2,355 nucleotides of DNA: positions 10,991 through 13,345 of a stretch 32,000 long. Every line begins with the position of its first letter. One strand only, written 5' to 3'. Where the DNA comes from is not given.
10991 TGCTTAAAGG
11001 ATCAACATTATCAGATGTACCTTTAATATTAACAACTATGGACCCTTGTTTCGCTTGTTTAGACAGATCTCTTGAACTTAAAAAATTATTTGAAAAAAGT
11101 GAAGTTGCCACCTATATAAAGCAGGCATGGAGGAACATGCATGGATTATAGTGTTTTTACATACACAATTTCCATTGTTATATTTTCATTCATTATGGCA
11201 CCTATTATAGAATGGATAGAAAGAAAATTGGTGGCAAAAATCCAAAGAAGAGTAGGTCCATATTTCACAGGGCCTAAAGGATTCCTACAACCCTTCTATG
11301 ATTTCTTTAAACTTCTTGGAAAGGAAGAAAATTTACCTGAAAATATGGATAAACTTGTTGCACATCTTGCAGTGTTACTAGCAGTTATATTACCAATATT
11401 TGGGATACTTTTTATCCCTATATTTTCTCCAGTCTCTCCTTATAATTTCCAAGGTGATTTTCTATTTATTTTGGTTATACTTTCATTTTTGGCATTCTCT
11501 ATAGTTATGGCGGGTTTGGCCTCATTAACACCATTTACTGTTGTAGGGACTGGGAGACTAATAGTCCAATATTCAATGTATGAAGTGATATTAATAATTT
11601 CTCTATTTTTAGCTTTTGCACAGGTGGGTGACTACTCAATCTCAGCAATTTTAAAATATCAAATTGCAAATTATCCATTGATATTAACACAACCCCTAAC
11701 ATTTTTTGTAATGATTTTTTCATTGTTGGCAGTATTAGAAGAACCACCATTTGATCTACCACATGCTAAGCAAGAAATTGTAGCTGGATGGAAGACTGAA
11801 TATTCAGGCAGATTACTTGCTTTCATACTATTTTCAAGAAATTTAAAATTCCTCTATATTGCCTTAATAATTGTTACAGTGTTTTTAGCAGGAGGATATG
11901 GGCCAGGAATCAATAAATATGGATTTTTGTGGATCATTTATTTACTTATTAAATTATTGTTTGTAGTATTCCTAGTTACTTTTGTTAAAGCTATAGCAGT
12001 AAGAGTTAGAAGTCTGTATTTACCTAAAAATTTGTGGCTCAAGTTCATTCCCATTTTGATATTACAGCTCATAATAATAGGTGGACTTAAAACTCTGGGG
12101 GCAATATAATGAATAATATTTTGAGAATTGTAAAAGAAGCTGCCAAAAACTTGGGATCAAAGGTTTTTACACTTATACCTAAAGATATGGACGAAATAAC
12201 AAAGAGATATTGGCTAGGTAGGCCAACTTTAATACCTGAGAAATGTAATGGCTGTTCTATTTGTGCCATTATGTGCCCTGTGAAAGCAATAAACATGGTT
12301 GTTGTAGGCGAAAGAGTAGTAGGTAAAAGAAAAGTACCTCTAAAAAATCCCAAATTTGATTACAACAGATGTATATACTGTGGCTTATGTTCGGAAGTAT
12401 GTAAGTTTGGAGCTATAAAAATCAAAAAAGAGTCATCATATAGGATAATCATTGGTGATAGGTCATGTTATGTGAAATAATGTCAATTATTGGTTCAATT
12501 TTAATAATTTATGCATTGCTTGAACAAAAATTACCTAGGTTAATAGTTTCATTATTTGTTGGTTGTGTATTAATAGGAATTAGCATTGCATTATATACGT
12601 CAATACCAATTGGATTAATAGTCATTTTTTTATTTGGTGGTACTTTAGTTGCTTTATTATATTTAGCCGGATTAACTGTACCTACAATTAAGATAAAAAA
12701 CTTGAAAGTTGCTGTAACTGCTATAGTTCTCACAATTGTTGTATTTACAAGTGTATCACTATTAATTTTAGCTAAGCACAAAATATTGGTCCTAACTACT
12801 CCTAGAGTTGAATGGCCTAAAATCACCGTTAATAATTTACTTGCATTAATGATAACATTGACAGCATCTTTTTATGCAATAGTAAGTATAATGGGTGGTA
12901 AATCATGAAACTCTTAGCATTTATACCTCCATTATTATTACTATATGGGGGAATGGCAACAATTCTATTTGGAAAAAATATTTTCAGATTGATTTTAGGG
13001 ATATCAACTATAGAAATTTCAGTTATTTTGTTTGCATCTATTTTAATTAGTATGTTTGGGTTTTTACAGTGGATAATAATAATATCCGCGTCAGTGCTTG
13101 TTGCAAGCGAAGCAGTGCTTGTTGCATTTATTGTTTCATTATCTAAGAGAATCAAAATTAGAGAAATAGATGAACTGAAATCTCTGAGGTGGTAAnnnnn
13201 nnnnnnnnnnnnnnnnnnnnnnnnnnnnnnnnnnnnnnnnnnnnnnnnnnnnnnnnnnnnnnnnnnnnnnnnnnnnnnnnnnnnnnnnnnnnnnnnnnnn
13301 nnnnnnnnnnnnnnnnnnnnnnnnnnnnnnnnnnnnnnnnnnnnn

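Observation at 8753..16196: nuo-collinear nine-gene operon (A-B-CD-H-I-J-K-L-N) whose catalytic subunits are still [NiFe]-hydrogenase type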

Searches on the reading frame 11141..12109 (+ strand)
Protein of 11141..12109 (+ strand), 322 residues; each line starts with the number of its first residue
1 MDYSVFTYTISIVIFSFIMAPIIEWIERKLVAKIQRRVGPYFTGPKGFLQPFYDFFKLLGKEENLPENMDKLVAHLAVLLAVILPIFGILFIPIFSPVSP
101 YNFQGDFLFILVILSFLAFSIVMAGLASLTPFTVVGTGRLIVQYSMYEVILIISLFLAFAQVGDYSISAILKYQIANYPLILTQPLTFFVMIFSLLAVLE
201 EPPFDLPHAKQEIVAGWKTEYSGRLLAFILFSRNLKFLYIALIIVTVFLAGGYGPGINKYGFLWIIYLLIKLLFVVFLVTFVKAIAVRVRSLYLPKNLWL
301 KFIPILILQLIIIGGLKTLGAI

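Call 3: search_protein_families(library=pfam, proteins=[window:11141-12109:+], max_evalue=0.01)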
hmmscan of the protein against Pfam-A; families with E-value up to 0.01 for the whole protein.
window:11141-12109:+ (322 aa): 1 family
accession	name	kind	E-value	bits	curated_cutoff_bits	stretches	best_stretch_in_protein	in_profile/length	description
PF00146.26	NADHdh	-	2.1e-70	237.9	27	1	10-313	5-297/298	NADH dehydrogenase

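Call 4: search_protein_families(library=ncbifam, proteins=[window:11141-12109:+], max_evalue=0.01)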
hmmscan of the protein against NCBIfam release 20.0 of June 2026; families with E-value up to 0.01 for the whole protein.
window:11141-12109:+ (322 aa): 7 families
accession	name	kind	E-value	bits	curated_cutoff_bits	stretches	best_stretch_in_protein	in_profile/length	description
NF004741.0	PRK06076.1-2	equivalog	5.7e-51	173.7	305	1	6-318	23-334/337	NADH-quinone oxidoreductase subunit NuoH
NF004740.0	PRK06076.1-1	equivalog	1.4e-37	130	399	1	9-314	18-317/325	NADH-quinone oxidoreductase subunit NuoH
NF004745.0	PRK06076.1-6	equivalog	2.5e-37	128.9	450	1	8-317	18-333/341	NADH-quinone oxidoreductase subunit NuoH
NF004743.0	PRK06076.1-4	equivalog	1.1e-36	126.7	494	1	9-318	20-343/433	NADH-quinone oxidoreductase subunit NuoH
NF040610.1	F420_dehyd_FpoH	exception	1.7e-33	116.4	475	1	11-313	18-332/339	F420H2 dehydrogenase subunit FpoH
NF004744.0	PRK06076.1-5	equivalog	6.4e-31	107.8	542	1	12-253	37-280/372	NADH-quinone oxidoreductase subunit NuoH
NF004742.0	PRK06076.1-3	equivalog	1.5e-26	93.4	531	1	11-314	32-345/356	NADH-quinone oxidoreductase subunit NuoH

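Call 36: list_cluster_members(proteins=[P0001, window:11141-12109:+, window:14883-16196:+, window:16292-17077:+, window:29444-30001:-, window:21641-22933:-])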
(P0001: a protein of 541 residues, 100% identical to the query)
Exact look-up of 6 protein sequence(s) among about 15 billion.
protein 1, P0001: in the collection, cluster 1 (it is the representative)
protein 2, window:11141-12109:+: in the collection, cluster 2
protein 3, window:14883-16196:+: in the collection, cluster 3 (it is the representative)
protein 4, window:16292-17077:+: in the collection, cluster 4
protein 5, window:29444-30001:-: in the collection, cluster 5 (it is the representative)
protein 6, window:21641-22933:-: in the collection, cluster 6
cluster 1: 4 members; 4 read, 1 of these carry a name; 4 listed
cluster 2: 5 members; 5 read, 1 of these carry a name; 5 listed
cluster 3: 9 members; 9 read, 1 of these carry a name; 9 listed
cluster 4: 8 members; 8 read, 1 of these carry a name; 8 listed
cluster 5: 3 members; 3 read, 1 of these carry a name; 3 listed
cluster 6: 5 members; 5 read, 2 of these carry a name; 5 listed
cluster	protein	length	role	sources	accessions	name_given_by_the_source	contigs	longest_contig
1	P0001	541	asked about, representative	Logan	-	-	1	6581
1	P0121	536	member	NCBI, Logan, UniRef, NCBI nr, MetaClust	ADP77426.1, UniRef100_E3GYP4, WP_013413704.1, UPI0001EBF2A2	NADH-ubiquinone oxidoreductase chain 49kDa [Methanothermus fervidus DSM 2088] | NADH-ubiquinone oxidoreductase chain 49kDa n=1 Tax=Methanothermus fervidus (strain ATCC ... | nickel-dependent hydrogenase large subunit [Methanothermus fervidus]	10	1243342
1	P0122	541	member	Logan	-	-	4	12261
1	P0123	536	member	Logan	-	-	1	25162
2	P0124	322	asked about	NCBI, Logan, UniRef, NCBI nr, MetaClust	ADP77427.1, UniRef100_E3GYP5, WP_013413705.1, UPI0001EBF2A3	respiratory-chain NADH dehydrogenase subunit 1 [Methanothermus fervidus DSM 2088] | Respiratory-chain NADH dehydrogenase subunit 1 n=1 Tax=Methanothermus fervidus (strain ... | complex I subunit 1 family protein [Methanothermus fervidus]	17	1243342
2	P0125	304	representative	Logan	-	-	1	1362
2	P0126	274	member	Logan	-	-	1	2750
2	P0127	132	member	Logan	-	-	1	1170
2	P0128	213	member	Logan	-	-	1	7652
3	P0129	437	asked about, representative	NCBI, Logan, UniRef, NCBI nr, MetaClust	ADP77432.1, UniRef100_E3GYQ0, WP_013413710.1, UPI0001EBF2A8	NADH/Ubiquinone/plastoquinone (complex I) [Methanothermus fervidus DSM 2088] | NADH/Ubiquinone/plastoquinone (Complex I) n=1 Tax=Methanothermus fervidus (strain ATCC ... | proton-conducting transporter membrane subunit [Methanothermus fervidus]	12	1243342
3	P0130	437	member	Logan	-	-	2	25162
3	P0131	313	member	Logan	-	-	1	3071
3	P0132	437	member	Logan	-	-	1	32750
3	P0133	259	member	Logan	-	-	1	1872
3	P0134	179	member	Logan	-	-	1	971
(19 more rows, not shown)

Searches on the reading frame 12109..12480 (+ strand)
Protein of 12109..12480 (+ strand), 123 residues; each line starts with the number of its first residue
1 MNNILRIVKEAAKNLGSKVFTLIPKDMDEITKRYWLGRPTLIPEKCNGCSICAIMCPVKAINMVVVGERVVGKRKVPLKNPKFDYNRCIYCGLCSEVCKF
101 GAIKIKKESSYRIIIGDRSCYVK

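Call 3: search_protein_families(library=pfam, proteins=[window:12109-12480:+], max_evalue=0.01)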
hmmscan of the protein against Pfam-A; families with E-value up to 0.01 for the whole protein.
window:12109-12480:+ (123 aa): 13 families
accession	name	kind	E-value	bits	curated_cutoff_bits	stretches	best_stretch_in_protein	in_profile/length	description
PF00037.32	Fer4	-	2.3e-15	56.1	21.1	2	81-104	1-24/24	4Fe-4S binding domain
PF12838.12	Fer4_7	-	3.1e-11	44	27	1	45-102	1-52/52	4Fe-4S dicluster domain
PF12837.12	Fer4_6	-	3.8e-09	36.5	25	2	81-103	2-24/24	4Fe-4S binding domain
PF14697.11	Fer4_21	-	5.7e-09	36.4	35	2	40-63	35-59/59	4Fe-4S dicluster domain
PF13237.11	Fer4_10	-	1.4e-07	31.7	25.5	1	41-98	4-52/53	4Fe-4S dicluster domain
PF12797.12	Fer4_2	-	1.4e-07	31.4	24.5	2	81-99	3-21/22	4Fe-4S binding domain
PF13187.11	Fer4_9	-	2.5e-07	31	27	1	45-103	1-52/52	4Fe-4S dicluster domain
PF25160.1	LdpA_Fe-S-bd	-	4.8e-06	26.7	27.6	1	41-64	23-46/49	LdpA Fe-S cluster-binding domain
PF13484.11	Fer4_16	-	1.2e-05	26.4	30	1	45-100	1-65/66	4Fe-4S double cluster binding domain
PF12798.12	Fer4_3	-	0.00012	23.1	27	1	88-102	1-15/15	4Fe-4S binding domain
PF13183.11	Fer4_8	-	0.00042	21.2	27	0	86-103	3-20/68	4Fe-4S dicluster domain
PF13534.11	Fer4_17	-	0.0005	21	22.2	1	45-98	1-56/61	4Fe-4S dicluster domain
PF12800.12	Fer4_4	-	0.0097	16.7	24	0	43-58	1-16/17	4Fe-4S binding domain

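Call 4: search_protein_families(library=ncbifam, proteins=[window:12109-12480:+], max_evalue=0.01)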
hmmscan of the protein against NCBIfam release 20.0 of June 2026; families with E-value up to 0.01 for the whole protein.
window:12109-12480:+ (123 aa): 75 families (the best 25 are shown)
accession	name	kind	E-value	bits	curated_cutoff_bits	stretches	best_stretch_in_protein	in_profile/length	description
TIGR01971.1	NuoI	subfamily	2.3e-16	59.5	113.05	1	24-108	19-103/121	NADH-quinone oxidoreductase, chain I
NF010590.0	PRK13984.1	equivalog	1.7e-14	52.9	946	1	13-110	19-115/611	putative oxidoreductase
NF009053.0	PRK12387.1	subfamily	2.6e-14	53.4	204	1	28-108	23-95/180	formate hydrogenlyase complex iron-sulfur subunit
NF004543.0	PRK05888.2-5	equivalog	4.5e-14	52.4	243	1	20-105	36-117/217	NADH-quinone oxidoreductase subunit NuoI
NF004541.0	PRK05888.2-2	equivalog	1.1e-12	48.1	217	1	36-104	53-112/168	NADH-quinone oxidoreductase subunit NuoI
NF042909.1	FMH_DH_FwdF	exception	1.2e-12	47.6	375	1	43-108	14-77/336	tungsten-dependent formylmethanofuran dehydrogenase subunit FwdF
NF040612.1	F420_dehyd_FpoI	exception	1.3e-12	47.7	180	1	3-110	5-106/135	F420H2 dehydrogenase subunit FpoI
NF004546.0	PRK05888.3-3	equivalog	1.3e-12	47.6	260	1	21-103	42-124/196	NADH-quinone oxidoreductase subunit NuoI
NF004536.0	PRK05888.1-1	equivalog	1.3e-12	47.5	212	1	36-108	50-119/180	NADH-quinone oxidoreductase subunit NuoI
NF006076.0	PRK08222.1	equivalog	6.2e-12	45.7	270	1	35-108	29-95/181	hydrogenase 4 subunit H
NF004537.0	PRK05888.1-3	equivalog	7.4e-11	41.9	163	1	37-108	56-135/204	NADH-quinone oxidoreductase subunit NuoI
NF004539.0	PRK05888.1-5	equivalog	2.5e-10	40.2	225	1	43-103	60-117/162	NADH-quinone oxidoreductase subunit NuoI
TIGR02179.1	PorD_KorD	subfamily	6e-10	39.1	60.05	1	34-108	15-77/78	2-oxoacid:acceptor oxidoreductase, delta subunit, pyruvate/2-ketoisovalerate family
NF004545.0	PRK05888.3-1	equivalog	7.5e-10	38.7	229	1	23-108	46-128/154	NADH-quinone oxidoreductase subunit NuoI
NF004540.0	PRK05888.2-1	equivalog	8.6e-10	38.3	215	1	3-106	3-106/139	NADH-quinone oxidoreductase subunit NuoI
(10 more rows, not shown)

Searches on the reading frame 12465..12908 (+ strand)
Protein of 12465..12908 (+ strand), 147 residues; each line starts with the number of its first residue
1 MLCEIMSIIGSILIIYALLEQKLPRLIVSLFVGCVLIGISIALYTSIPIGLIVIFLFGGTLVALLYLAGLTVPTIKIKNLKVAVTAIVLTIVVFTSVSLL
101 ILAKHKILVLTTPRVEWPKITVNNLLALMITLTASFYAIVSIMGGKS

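Call 3: search_protein_families(library=pfam, proteins=[window:12465-12908:+], max_evalue=0.01)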
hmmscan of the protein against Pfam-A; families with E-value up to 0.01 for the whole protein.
window:12465-12908:+ (147 aa): 0 families

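Call 4: search_protein_families(library=ncbifam, proteins=[window:12465-12908:+], max_evalue=0.01)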
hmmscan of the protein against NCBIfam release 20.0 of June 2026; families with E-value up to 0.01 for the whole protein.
window:12465-12908:+ (147 aa): 0 families

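Call 60: search_solved_structures(query=A3, max_evalue=10)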
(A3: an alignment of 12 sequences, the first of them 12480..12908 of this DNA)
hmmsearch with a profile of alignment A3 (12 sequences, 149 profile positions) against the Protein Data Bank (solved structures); distinct sequences matched with E-value up to 10: 15.
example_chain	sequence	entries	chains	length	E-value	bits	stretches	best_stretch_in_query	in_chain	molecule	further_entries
7eu3_G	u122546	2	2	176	3.5e-06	30.1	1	19-139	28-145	NAD(P)H-quinone oxidoreductase subunit 6, chloroplastic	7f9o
6hum_G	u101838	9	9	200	3.8e-05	26.8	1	2-138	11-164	NADH dehydrogenase subunit 6 | NADH-quinone oxidoreductase subunit J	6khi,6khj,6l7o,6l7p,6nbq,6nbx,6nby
7wff_G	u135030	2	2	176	0.00021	24.3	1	19-125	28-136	NAD(P)H-quinone oxidoreductase subunit 6, chloroplastic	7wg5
6cfw_D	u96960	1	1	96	0.00029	23.9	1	1-69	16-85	MBH subunit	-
8qby_J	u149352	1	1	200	0.00065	22.8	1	5-141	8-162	NADH-quinone oxidoreductase chain 10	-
9g83_J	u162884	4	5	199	0.00075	22.6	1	5-141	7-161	NADH-quinone oxidoreductase subunit J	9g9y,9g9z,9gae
9grx_G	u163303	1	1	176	0.016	18.2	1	4-129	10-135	NAD(P)H-quinone oxidoreductase subunit 6, chloroplastic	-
8e9g_J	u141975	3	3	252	0.039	17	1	11-74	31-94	NADH-quinone oxidoreductase subunit J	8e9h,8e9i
6u8y_D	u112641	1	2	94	0.073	16.1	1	2-67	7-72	DUF4040 domain-containing protein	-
7zm7_6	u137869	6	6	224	0.093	15.8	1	2-101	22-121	NADH-ubiquinone oxidoreductase chain 6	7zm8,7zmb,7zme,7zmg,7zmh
9f5x_W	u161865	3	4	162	0.42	13.6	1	10-138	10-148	NADH-ubiquinone oxidoreductase chain 6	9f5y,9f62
1pw4_A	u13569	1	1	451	0.43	13.6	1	32-83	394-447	Glycerol-3-phosphate transporter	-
3rko_J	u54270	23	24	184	4.8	10.2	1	6-102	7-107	NADH-QUINONE OXIDOREDUCTASE SUBUNIT J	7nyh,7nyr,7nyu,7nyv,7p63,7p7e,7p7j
7p61_J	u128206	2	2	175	6.4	9.8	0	6-102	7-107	NADH-quinone oxidoreductase subunit J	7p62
7p64_J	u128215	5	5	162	7.4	9.6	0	6-102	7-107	NADH-quinone oxidoreductase subunit J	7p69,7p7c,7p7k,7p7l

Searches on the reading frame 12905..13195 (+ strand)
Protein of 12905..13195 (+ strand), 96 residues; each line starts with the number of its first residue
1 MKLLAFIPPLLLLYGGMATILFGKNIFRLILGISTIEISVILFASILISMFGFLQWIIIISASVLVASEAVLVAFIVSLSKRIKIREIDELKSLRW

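Call 3: search_protein_families(library=pfam, proteins=[window:12905-13195:+], max_evalue=0.01)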
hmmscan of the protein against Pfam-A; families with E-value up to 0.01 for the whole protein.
window:12905-13195:+ (96 aa): 1 family
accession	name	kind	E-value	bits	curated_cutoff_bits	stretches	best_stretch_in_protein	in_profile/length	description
PF00420.29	Oxidored_q2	-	2.8e-05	24.2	26.1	1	11-96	8-95/95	NADH-ubiquinone/plastoquinone oxidoreductase chain 4L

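Call 4: search_protein_families(library=ncbifam, proteins=[window:12905-13195:+], max_evalue=0.01)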
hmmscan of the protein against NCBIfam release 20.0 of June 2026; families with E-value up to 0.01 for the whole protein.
window:12905-13195:+ (96 aa): 0 families

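Call 61: search_solved_structures(query=A4, max_evalue=10)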
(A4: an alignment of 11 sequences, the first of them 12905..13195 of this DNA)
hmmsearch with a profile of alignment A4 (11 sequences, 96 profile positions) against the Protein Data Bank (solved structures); distinct sequences matched with E-value up to 10: 55.
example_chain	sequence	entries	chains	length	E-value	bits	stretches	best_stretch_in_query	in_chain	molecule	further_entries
6u8y_G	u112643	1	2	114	1.9e-13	53.4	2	1-46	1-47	Monovalent cation/H+ antiporter subunit C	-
6cfw_G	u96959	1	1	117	4.1e-12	49.2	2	7-45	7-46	Monovalent cation/H+ antiporter subunit C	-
3rko_K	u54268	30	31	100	5.6e-12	48.8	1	6-96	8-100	NADH-QUINONE OXIDOREDUCTASE SUBUNIT K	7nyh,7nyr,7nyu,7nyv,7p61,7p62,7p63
6hum_E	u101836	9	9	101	8.2e-12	48.2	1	5-94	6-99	NAD(P)H-quinone oxidoreductase subunit 4L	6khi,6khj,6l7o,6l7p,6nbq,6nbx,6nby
7eu3_E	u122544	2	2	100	1.2e-11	47.7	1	1-89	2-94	NAD(P)H-quinone oxidoreductase subunit 4L, chloroplastic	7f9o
7wff_E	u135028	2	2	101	3.9e-10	42.8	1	3-89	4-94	NAD(P)H-quinone oxidoreductase subunit 4L, chloroplastic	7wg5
9grx_E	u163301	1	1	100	1e-08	38.3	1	3-88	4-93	NAD(P)H-quinone oxidoreductase subunit 4L, chloroplastic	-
9rbf_V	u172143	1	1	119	4.3e-08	36.3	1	6-82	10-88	NuoK-86 nascent peptide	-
4he8_K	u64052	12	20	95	5.9e-08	35.8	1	3-96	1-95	NADH-quinone oxidoreductase subunit 11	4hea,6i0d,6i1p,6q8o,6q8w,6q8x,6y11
6x89_4L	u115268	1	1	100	5.5e-07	32.8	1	4-95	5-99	NU4L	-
8e9g_K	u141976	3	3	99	7.8e-07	32.3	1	3-89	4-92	NADH-quinone oxidoreductase subunit K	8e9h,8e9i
7a23_K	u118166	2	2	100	1.3e-06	31.5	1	4-95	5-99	Nad4Lm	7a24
7aqq_K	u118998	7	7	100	1.4e-06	31.5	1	4-95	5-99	NADH dehydrogenase subunit 4L | NADH-ubiquinone oxidoreductase chain 4L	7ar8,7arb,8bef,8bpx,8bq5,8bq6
8e73_4L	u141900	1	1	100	1.6e-06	31.2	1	4-95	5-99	Nad4L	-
8qby_K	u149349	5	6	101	1.8e-06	31.1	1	5-95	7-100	NADH-quinone oxidoreductase subunit K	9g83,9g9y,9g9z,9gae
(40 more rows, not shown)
